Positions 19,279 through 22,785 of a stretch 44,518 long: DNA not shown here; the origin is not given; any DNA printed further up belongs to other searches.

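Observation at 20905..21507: Complete histidine-phosphatase (PGAM-like) domain inserted inside isoleucyl-tRNA synthetase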

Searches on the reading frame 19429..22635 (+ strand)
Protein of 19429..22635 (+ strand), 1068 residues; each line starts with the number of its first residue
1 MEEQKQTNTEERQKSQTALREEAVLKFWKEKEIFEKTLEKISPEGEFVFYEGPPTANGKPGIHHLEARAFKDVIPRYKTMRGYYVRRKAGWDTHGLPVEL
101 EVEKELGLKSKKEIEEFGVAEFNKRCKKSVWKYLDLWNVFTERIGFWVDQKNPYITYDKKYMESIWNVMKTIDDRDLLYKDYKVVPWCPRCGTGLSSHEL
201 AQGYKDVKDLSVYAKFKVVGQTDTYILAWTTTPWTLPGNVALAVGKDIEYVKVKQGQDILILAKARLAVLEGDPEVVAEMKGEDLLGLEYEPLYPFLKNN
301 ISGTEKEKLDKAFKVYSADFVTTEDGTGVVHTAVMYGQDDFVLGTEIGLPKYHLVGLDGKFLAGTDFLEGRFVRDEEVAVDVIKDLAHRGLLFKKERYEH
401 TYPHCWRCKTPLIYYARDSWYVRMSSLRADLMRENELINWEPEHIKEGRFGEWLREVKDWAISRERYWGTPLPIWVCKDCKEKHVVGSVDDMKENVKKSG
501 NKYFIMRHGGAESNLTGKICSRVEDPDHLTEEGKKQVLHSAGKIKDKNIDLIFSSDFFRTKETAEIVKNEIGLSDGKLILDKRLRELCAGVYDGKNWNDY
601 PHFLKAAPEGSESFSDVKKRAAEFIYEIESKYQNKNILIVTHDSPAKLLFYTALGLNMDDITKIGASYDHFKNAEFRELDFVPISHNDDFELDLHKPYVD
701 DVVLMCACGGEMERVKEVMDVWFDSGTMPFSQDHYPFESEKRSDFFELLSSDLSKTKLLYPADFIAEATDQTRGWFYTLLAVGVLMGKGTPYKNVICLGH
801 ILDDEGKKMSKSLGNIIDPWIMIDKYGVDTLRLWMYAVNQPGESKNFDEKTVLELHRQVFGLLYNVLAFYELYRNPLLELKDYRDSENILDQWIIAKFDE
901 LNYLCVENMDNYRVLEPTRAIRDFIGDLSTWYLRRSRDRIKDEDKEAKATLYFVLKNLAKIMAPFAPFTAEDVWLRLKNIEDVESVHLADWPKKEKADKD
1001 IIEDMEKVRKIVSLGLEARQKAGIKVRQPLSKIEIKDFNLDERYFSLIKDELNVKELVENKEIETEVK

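Call 3: search_protein_families(library=pfam, proteins=[window:19429-22635:+], max_evalue=0.01)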
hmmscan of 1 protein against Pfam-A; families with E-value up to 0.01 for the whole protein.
window:19429-22635:+ (1068 aa): 5 families
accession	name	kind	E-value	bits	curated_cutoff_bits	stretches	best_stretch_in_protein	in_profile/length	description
PF00133.28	tRNA-synt_1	-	1.8e-118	396.4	22.7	2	24-499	2-270/414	tRNA synthetases class I (I, L, M and V)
PF08264.19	Anticodon_1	-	2.2e-30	105.9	25.1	1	891-1032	1-146/148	Anticodon-binding domain of tRNA ligase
PF00300.27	His_Phos_1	-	3.2e-29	102.4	21.7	1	504-678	2-183/194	Histidine phosphatase superfamily (branch 1)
PF09334.17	tRNA-synt_1g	-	1.1e-17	64.3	20.1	3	716-854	242-373/391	tRNA synthetases class I (M)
PF01406.26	tRNA-synt_1e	-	0.0053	16.6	27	0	803-839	248-284/301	tRNA synthetases class I (C) catalytic domain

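Call 5: search_protein_families(library=ncbifam, proteins=[window:19429-22635:+], max_evalue=0.01)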
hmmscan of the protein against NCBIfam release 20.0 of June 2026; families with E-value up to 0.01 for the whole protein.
window:19429-22635:+ (1068 aa): 29 families (the best 25 are shown)
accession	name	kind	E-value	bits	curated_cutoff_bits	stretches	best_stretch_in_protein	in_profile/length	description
TIGR00392.1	ileS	equivalog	5.4e-265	881.7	621.4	2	13-504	4-507/861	isoleucine--tRNA ligase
NF000258.1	MupB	exception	9.2e-233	775.2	1900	2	18-493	6-474/1033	mupirocin-resistant isoleucine--tRNA ligase MupB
NF000257.1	MupA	exception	3.6e-228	759.9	1900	2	23-496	11-473/1024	mupirocin-resistant isoleucine--tRNA ligase MupA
TIGR00422.1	valS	equivalog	1.5e-115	387.1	612.1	3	711-1064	443-785/863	valine--tRNA ligase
NF009687.0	PRK13208.1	equivalog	3e-115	386.2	738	3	708-1060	447-785/801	valine--tRNA ligase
NF004349.1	PRK05729.1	equivalog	1.6e-97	327.7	704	3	711-1062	433-766/860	valine--tRNA ligase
NF040702.1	ileS_w_GNAT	exception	8.4e-93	311.7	1999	3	14-257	16-272/1100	isoleucine--tRNA ligase, N-acetyltransferase domain-containing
NF011492.0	PRK14900.1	equivalog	7.8e-67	226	1783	3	708-1039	445-773/1044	valine--tRNA ligase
NF000540.1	alt_ValS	exception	3e-51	174.3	900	3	755-1055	521-820/827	valine--tRNA ligase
NF008957.0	PRK12300.1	subfamily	6.8e-46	156.7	677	2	21-332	10-313/946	leucine--tRNA ligase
TIGR00395.1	leuS_arch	equivalog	5.1e-40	137.3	648.5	2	760-1013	572-811/938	leucine--tRNA ligase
TIGR00396.1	leuS_bact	equivalog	3e-25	88.5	548.4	3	807-1048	604-822/843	leucine--tRNA ligase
TIGR00398.1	metG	equivalog_domain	1.6e-21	76.6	336.35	3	783-982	302-506/530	methionine--tRNA ligase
NF038349.1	dPGM_arch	equivalog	6e-21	75.2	225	1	505-665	3-158/194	2,3-diphosphoglycerate-dependent phosphoglycerate mutase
TIGR03162.1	ribazole_cobC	equivalog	1.8e-19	69.9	162.9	1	505-666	3-168/176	alpha-ribazole phosphatase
NF005567.0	PRK07238.1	equivalog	2.2e-18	66.7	326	1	497-660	174-344/378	bifunctional RNase H/acid phosphatase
NF045917.1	PhserinePhPspA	equivalog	2.3e-15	56.9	350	1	502-666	3-174/211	phosphoserine phosphatase PspA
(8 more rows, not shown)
